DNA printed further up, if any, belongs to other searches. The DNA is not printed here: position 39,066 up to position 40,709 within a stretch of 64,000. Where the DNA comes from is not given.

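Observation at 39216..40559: Noc paralog lacks the N-terminal membrane-targeting helix and carries a ~190-aa low-complexity C-terminal extension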

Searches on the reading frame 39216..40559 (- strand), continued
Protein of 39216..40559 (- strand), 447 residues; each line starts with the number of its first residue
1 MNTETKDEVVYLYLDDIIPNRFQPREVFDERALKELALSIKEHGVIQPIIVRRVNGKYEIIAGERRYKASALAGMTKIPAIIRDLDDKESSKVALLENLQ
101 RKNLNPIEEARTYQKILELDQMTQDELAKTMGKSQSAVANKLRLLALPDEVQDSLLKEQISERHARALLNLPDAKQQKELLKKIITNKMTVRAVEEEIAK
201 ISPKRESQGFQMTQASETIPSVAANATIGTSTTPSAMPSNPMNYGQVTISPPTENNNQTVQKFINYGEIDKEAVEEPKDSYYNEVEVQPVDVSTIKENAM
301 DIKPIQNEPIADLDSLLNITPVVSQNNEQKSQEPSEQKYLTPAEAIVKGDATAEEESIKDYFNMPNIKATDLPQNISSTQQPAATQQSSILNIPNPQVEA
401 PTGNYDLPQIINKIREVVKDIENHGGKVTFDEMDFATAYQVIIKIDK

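Call 41: find_homologous_proteins(query=A2, max_evalue=1e-20)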
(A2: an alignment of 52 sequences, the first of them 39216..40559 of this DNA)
Query A2 (52 sequences) (447 aa, profile of the alignment): 7997 proteins with E <= 1e-20 among 8000 candidates; the best 120 are listed.
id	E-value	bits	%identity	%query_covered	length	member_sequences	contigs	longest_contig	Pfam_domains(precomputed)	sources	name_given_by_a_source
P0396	9.3e-147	508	-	-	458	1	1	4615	PF17762.9,PF02195.27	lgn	-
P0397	1.5e-146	507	-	-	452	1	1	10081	PF17762.9,PF02195.27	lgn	-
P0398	1.5e-146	507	-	-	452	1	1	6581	PF17762.9,PF02195.27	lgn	-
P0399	3.1e-146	506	42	98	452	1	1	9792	PF17762.9,PF02195.27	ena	-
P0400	4.5e-145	502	43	98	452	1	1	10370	PF17762.9,PF02195.27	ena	-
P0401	5.7e-145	502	42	98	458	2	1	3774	PF17762.9,PF02195.27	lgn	-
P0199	2.5e-143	497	55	52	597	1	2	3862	PF17762.9,PF02195.27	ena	-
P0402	2.7e-143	497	55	52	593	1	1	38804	PF17762.9,PF02195.27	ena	-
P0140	4.6e-143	496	46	100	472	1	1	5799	PF17762.9,PF02195.27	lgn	-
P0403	5.5e-143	496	46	99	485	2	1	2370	PF17762.9,PF02195.27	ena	-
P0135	1.2e-142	494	45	100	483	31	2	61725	PF17762.9,PF02195.27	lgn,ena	-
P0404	1.2e-142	494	45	72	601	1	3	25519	PF17762.9,PF02195.27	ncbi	-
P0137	2.4e-142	493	48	99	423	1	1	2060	PF17762.9,PF02195.27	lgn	-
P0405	3.0e-142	493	55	71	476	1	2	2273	PF17762.9,PF02195.27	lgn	-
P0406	3.1e-142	493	47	99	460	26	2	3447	PF17762.9,PF02195.27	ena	-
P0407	3.3e-142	493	48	99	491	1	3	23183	PF17762.9,PF02195.27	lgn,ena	-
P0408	4.6e-142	493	48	99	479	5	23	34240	PF17762.9,PF02195.27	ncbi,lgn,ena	-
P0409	5.1e-142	492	48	100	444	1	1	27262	PF17762.9,PF02195.27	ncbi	-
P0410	5.4e-142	492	46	99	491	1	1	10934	PF17762.9,PF02195.27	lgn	-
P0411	6.1e-142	492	67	52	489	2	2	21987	PF17762.9,PF02195.27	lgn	-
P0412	6.1e-142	492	47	99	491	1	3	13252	PF17762.9,PF02195.27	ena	-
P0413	6.2e-142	492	46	99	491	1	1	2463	PF17762.9,PF02195.27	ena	-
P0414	6.7e-142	492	47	99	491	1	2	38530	PF17762.9,PF02195.27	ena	-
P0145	6.9e-142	492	44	99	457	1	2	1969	PF17762.9,PF02195.27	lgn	-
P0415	7.7e-142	492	46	99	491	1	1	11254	PF17762.9,PF02195.27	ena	-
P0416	7.7e-142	492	49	99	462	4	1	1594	PF17762.9,PF02195.27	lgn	-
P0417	8.0e-142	492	47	99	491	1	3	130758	PF17762.9,PF02195.27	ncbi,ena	-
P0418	8.5e-142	492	47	99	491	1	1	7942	PF17762.9,PF02195.27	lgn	-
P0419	8.6e-142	492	47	99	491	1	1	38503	PF17762.9,PF02195.27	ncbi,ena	-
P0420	9.0e-142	492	47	99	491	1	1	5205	PF17762.9,PF02195.27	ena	-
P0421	9.1e-142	492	47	99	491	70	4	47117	PF17762.9,PF02195.27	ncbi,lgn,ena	-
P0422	9.4e-142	491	47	99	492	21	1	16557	PF17762.9,PF02195.27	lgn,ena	-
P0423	9.6e-142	491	47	99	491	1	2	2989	PF17762.9,PF02195.27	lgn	-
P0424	1.0e-141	491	47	99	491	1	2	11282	PF17762.9,PF02195.27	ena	-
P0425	1.1e-141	491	47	99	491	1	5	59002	PF17762.9,PF02195.27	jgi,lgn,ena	-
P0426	1.1e-141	491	47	99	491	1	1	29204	PF17762.9,PF02195.27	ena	-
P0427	1.1e-141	491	46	99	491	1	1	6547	PF17762.9,PF02195.27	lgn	-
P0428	1.1e-141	491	47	99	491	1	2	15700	PF17762.9,PF02195.27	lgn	-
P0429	1.2e-141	491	47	99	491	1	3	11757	PF17762.9,PF02195.27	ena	-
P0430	1.2e-141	491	46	99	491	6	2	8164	PF17762.9,PF02195.27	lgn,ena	-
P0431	1.2e-141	491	47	99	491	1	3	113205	PF17762.9,PF02195.27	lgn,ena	-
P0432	1.2e-141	491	47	99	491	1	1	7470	PF17762.9,PF02195.27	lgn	-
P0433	1.2e-141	491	47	99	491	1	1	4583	PF17762.9,PF02195.27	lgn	-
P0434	1.2e-141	491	46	99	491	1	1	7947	PF17762.9,PF02195.27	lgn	-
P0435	1.2e-141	491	47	99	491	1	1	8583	PF17762.9,PF02195.27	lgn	-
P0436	1.2e-141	491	47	99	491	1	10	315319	PF17762.9,PF02195.27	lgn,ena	-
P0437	1.2e-141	491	48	99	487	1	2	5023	PF17762.9,PF02195.27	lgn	-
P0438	1.2e-141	491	46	99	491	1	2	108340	PF17762.9,PF02195.27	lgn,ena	-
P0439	1.2e-141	491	44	99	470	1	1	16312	PF17762.9,PF02195.27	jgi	-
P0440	1.2e-141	491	46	99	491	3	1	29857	PF17762.9,PF02195.27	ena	-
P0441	1.3e-141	491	47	99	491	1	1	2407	PF17762.9,PF02195.27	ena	-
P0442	1.3e-141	491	47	99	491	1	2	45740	PF17762.9,PF02195.27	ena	-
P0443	1.3e-141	491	48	99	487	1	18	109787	PF17762.9,PF02195.27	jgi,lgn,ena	jgi:ParB family chromosome partitioning protein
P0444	1.3e-141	491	47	99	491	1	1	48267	PF17762.9,PF02195.27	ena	-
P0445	1.3e-141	491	47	99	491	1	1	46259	PF17762.9,PF02195.27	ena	-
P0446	1.3e-141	491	47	99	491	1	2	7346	PF17762.9,PF02195.27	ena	-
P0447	1.3e-141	491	47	99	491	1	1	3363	PF17762.9,PF02195.27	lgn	-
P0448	1.3e-141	491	47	99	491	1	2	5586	PF17762.9,PF02195.27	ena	-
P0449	1.3e-141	491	46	99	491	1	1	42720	PF17762.9,PF02195.27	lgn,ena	-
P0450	1.4e-141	491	47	99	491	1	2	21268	PF17762.9,PF02195.27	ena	-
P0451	1.4e-141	491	47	99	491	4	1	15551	PF17762.9,PF02195.27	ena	-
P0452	1.4e-141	491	47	99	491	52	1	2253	PF17762.9,PF02195.27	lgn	-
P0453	1.4e-141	491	47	99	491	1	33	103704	PF17762.9,PF02195.27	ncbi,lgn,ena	-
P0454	1.4e-141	491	47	99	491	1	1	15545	PF17762.9,PF02195.27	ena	-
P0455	1.4e-141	491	47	99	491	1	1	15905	PF17762.9,PF02195.27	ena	-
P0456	1.4e-141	491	46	99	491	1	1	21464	PF17762.9,PF02195.27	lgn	-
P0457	1.4e-141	491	47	99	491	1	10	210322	PF17762.9,PF02195.27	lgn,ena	-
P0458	1.4e-141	491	46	99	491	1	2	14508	PF17762.9,PF02195.27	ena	-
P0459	1.4e-141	491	47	99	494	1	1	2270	PF17762.9,PF02195.27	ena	-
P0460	1.4e-141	491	46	99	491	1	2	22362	PF17762.9,PF02195.27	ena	-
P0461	1.4e-141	491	47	99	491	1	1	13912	PF17762.9,PF02195.27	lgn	-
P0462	1.4e-141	491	47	99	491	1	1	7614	PF17762.9,PF02195.27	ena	-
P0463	1.4e-141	491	48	99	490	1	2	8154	PF17762.9,PF02195.27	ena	-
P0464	1.4e-141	491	47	99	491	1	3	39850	PF17762.9,PF02195.27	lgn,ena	-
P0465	1.4e-141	491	47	99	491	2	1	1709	PF17762.9,PF02195.27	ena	-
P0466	1.4e-141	491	46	99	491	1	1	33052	PF17762.9,PF02195.27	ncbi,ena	-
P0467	1.4e-141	491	47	99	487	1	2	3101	PF17762.9,PF02195.27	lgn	-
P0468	1.5e-141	491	46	99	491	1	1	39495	PF17762.9,PF02195.27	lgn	-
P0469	1.5e-141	491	48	99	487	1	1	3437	PF17762.9,PF02195.27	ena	-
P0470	1.5e-141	491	46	99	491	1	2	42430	PF17762.9,PF02195.27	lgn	-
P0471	1.5e-141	491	48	99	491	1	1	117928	PF17762.9,PF02195.27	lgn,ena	-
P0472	1.6e-141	491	45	99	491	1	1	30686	PF17762.9,PF02195.27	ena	-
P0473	1.6e-141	491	47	99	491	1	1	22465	PF17762.9,PF02195.27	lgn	-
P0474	1.6e-141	491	46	99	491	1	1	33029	PF17762.9,PF02195.27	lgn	-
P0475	1.6e-141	491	49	99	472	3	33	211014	PF17762.9,PF02195.27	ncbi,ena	-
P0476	1.7e-141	491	47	99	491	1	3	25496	PF17762.9,PF02195.27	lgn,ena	-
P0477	1.7e-141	491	47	99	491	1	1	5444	PF17762.9,PF02195.27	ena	-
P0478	1.7e-141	491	47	99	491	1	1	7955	PF17762.9,PF02195.27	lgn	-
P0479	1.7e-141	491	47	99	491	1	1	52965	PF17762.9,PF02195.27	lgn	-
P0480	1.7e-141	491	46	99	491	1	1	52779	PF17762.9,PF02195.27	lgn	-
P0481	1.7e-141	491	47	99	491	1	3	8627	PF17762.9,PF02195.27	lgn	-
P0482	1.7e-141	491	47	99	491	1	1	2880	PF17762.9,PF02195.27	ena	-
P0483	1.7e-141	491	46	99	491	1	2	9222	PF17762.9,PF02195.27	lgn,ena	-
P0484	1.8e-141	491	48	99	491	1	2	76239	PF17762.9,PF02195.27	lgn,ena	-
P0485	1.8e-141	491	47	99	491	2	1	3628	PF17762.9,PF02195.27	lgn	-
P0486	1.8e-141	491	47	99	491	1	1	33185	PF17762.9,PF02195.27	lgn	-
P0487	1.8e-141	491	48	99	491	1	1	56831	PF17762.9,PF02195.27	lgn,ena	-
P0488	1.8e-141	491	47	99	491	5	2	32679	PF17762.9,PF02195.27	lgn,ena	-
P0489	1.8e-141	491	47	99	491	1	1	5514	PF17762.9,PF02195.27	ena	-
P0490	1.8e-141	491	46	99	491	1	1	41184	PF17762.9,PF02195.27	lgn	-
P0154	1.9e-141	491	74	45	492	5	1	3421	PF17762.9,PF02195.27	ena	-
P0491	1.9e-141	490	47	99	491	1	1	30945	PF17762.9,PF02195.27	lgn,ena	-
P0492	1.9e-141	490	46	99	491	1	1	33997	PF17762.9,PF02195.27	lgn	-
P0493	1.9e-141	490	47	99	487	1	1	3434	PF17762.9,PF02195.27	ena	-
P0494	2.0e-141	490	48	99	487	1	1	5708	PF17762.9,PF02195.27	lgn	-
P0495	2.0e-141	490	48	99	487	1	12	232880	PF17762.9,PF02195.27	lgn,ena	-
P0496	2.0e-141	490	47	99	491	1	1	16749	PF17762.9,PF02195.27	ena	-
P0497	2.0e-141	490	47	99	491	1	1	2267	PF17762.9,PF02195.27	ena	-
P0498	2.0e-141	490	46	99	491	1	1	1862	PF17762.9,PF02195.27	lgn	-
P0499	2.0e-141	490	47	99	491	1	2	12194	PF17762.9,PF02195.27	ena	-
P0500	2.1e-141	490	47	99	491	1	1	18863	PF17762.9,PF02195.27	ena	-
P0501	2.1e-141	490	47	99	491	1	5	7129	PF17762.9,PF02195.27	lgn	-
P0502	2.1e-141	490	48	99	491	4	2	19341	PF17762.9,PF02195.27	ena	-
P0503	2.2e-141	490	48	99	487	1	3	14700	PF17762.9,PF02195.27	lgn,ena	-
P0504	2.2e-141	490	48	99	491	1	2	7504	PF17762.9,PF02195.27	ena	-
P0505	2.2e-141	490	48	99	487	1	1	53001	PF17762.9,PF02195.27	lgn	-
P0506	2.2e-141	490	46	99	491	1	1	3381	PF17762.9,PF02195.27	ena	-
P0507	2.3e-141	490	48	99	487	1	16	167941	PF17762.9,PF02195.27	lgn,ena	-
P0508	2.3e-141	490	46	99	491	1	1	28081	PF17762.9,PF02195.27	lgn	-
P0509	2.3e-141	490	48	99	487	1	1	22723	PF17762.9,PF02195.27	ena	-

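Call 48: fold_search(model_id=the predicted structure, library=pdb)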
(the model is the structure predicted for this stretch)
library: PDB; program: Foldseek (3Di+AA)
matches with E <= 10: 197; with E <= 0.001: 45
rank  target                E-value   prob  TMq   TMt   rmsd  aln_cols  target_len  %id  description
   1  7nfu_B                4.7e-22  1.00  0.40  0.79   3.4       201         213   54  Crystal structure of C-terminally truncated Geobacillus thermoleovorans nucleoid occlusion protein Noc (released 2021-02-17)
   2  7nfu_A                1.9e-21  1.00  0.40  0.77   2.6       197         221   54  Crystal structure of C-terminally truncated Geobacillus thermoleovorans nucleoid occlusion protein Noc (released 2021-02-17)
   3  7ng0                  2.4e-20  1.00  0.24  0.51  12.9       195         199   55  Crystal structure of N- and C-terminally truncated Geobacillus thermoleovorans nucleoid occlusion protein Noc (released 2021-02-17)
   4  7ol9_B                4.1e-20  1.00  0.23  0.49  14.3       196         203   48  Crystal structure of C-terminally truncated Bacillus subtilis nucleoid occlusion protein (Noc) complexed to the Noc-bi (released 2022-03-09)
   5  7bnr_A                3.9e-19  1.00  0.23  0.51  12.7       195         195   43  Crystal structure of a ParB Q52A mutant from Myxococcus xanthus bound to CTPyS (released 2021-09-08)
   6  7ol9_A                3.9e-19  1.00  0.22  0.49  13.4       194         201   48  Crystal structure of C-terminally truncated Bacillus subtilis nucleoid occlusion protein (Noc) complexed to the Noc-bi (released 2022-03-09)
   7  7bnk_A                6.6e-19  1.00  0.23  0.50  12.8       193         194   44  Crystal structure of ParB from Myxococcus xanthus bound to CDP and Monothiophosphate (released 2021-09-08)
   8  6sdk_B                7.9e-19  1.00  0.23  0.49  13.0       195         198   42  Crystal structure of bacterial ParB dimer bound to CDP (released 2019-10-23)
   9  6sdk_A                1.4e-18  1.00  0.23  0.50  12.7       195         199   42  Crystal structure of bacterial ParB dimer bound to CDP (released 2019-10-23)
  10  7bnk_B                3.2e-18  1.00  0.22  0.49  12.8       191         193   44  Crystal structure of ParB from Myxococcus xanthus bound to CDP and Monothiophosphate (released 2021-09-08)
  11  7o0n_A                3.3e-18  1.00  0.23  0.51  12.7       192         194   44  Crystal structure of a ParB E93A mutant from Myxococcus xanthus bound to CDP and monothiophosphate (released 2021-09-15)
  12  7bnr_B                4.7e-18  1.00  0.23  0.50  12.6       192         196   44  Crystal structure of a ParB Q52A mutant from Myxococcus xanthus bound to CTPyS (released 2021-09-08)
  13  1vz0_E                1.9e-17  1.00  0.37  0.83  11.7       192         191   47  Chromosome segregation protein Spo0J from Thermus thermophilus (released 2004-07-19)
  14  1vz0_C                3.8e-17  1.00  0.36  0.82  11.8       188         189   48  Chromosome segregation protein Spo0J from Thermus thermophilus (released 2004-07-19)
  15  1vz0_F                4.3e-17  1.00  0.36  0.83  11.9       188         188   48  Chromosome segregation protein Spo0J from Thermus thermophilus (released 2004-07-19)
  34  6y93_B                3.5e-08  1.00  0.24  0.89   1.5       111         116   48  Crystal structure of the DNA-binding domain of the Nucleoid Occlusion Factor (Noc) complexed to the Noc-binding site ( (released 2020-08-05)
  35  6y93_A                3.1e-07  1.00  0.22  0.90   1.0        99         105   45  Crystal structure of the DNA-binding domain of the Nucleoid Occlusion Factor (Noc) complexed to the Noc-binding site ( (released 2020-08-05)
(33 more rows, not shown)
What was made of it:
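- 39957..40256 (-): HTH DNA-binding domain (res 102-201). The recognition helix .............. lies at 40125-40166. Specificity residues are Q-K-A-R. Foldseek matches Noc DBD-NBS 6y93 with TM 0.89-0.90 (call 48).
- On Noc (nucleoid occlusion protein, TIGR04285): The fold matches 7nfu (call 48).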

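Call 68: predict_structure(alignment_id=A3)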
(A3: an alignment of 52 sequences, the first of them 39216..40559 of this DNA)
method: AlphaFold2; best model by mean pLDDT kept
length: 447 residues; sequences in the alignment: 52
mean_pLDDT: 64.7   pTM: 0.37
mean pLDDT of the five models: 64.7, 63.9, 63.7, 62.5, 61.6
residues with pLDDT >= 90: 6; 70-90: 227; 50-70: 57; < 50: 157
segments of 3 or more residues with pLDDT < 50: 1-3, 205-241, 243-246, 253-263, 265-286, 318-340, 350-364, 366-402
pLDDT, mean of each block of 10 residues (from residue 1): 60 86 73 87 86 85 87 88 75 77 80 83 77 84 86 86 87 86 88 86 50 34 37 40 47 43 45 45 51 71 52 53 36 39 54 40 42 29 34 38 68 86 79 78 79
secondary structure, 60 per line:
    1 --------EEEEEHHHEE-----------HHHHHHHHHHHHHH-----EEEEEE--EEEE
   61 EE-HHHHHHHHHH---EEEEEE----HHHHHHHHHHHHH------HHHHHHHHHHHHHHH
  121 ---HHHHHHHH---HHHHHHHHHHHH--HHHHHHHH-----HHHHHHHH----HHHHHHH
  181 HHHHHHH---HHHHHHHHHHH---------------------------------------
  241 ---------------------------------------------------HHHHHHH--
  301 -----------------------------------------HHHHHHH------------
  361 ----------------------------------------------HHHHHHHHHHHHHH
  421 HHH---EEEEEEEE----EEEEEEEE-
elements in order: E9-13 H30-43 E49-54 E57-62 H64-73 E77-82 H87-99 H106-120 H124-131 H135-146 H149-156 H162-169 H174-187 H191-201 H292-298 H342-348 H407-423 E427-434 E439-446
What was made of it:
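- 39603..39695 (-): Bipartite linker motif A+B (res 289-319): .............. ... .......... Motif A forms a short helix with pLDDT about 71 (call 68).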

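Call 70: find_encoding_contigs(protein=P0404, flank=10000, max_places=3)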
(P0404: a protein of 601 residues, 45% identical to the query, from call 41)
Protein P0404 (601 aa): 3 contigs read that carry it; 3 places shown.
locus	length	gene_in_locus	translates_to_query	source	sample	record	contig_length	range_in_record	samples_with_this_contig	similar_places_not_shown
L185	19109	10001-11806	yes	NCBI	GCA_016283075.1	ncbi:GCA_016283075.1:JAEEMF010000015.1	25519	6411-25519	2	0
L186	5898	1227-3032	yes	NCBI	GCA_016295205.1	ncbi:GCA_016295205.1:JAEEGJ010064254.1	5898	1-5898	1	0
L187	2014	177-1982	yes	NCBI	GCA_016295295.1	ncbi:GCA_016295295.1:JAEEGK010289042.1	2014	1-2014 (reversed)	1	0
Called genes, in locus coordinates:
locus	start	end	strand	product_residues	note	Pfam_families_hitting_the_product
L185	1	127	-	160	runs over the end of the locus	PF06338:ComK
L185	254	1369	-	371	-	PF00712:DNA_pol3_beta, PF02767:DNA_pol3_beta_2, PF02768:DNA_pol3_beta_3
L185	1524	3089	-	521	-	PF11638:DnaA_N, PF00308:Bac_DnaA, PF03969:AFG1_ATPase (weak), PF01637:ATPase_2, PF01695:IstB_IS21, PF13173:AAA_14 (weak), PF13401:AAA_22 (weak), PF08299:Bac_DnaA_C, +1 more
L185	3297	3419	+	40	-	PF00468:Ribosomal_L34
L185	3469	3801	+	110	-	PF00825:Ribonuclease_P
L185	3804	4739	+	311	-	PF02096:60KD_IMP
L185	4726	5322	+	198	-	PF13083:KH_KhpA-B, PF01424:R3H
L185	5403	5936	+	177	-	PF01966:HD (weak)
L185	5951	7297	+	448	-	PF10396:TrmE_N, PF00009:GTP_EFTU (faint), PF12631:MnmE_helical, PF00071:Ras (weak), PF01926:MMR_HSR1, PF02421:FeoB_N, PF04548:AIG1 (weak), PF08477:Roc (weak), +1 more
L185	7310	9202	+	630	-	PF00890:FAD_binding_2 (faint), PF01134:GIDA, PF07992:Pyr_redox_2 (faint), PF12831:FAD_oxidored (weak), PF21680:GIDA_C_1st, PF13932:SAM_GIDA_C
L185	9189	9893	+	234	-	PF02527:GidB, PF13847:Methyltransf_31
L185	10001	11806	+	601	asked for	PF02195:ParB_N, PF17762:HTH_ParB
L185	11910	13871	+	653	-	PF00270:DEAD (faint), PF04851:ResIII, PF17757:UvrB_inter, PF27431:UvrB_3rd, PF00271:Helicase_C, PF12344:UvrB, PF02151:UVR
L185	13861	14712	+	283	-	PF04055:Radical_SAM, PF13186:SPASM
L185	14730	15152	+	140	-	PF04020:Phage_holin_4_2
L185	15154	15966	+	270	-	PF01790:LGT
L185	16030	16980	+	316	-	PF01933:CofD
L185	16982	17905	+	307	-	PF10298:WhiA_N, PF14527:LAGLIDADG_WhiA, PF02650:HTH_WhiA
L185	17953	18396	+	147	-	PF01281:Ribosomal_L9_N, PF03948:Ribosomal_L9_C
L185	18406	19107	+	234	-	?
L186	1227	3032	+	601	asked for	PF02195:ParB_N, PF17762:HTH_ParB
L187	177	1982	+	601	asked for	PF02195:ParB_N, PF17762:HTH_ParB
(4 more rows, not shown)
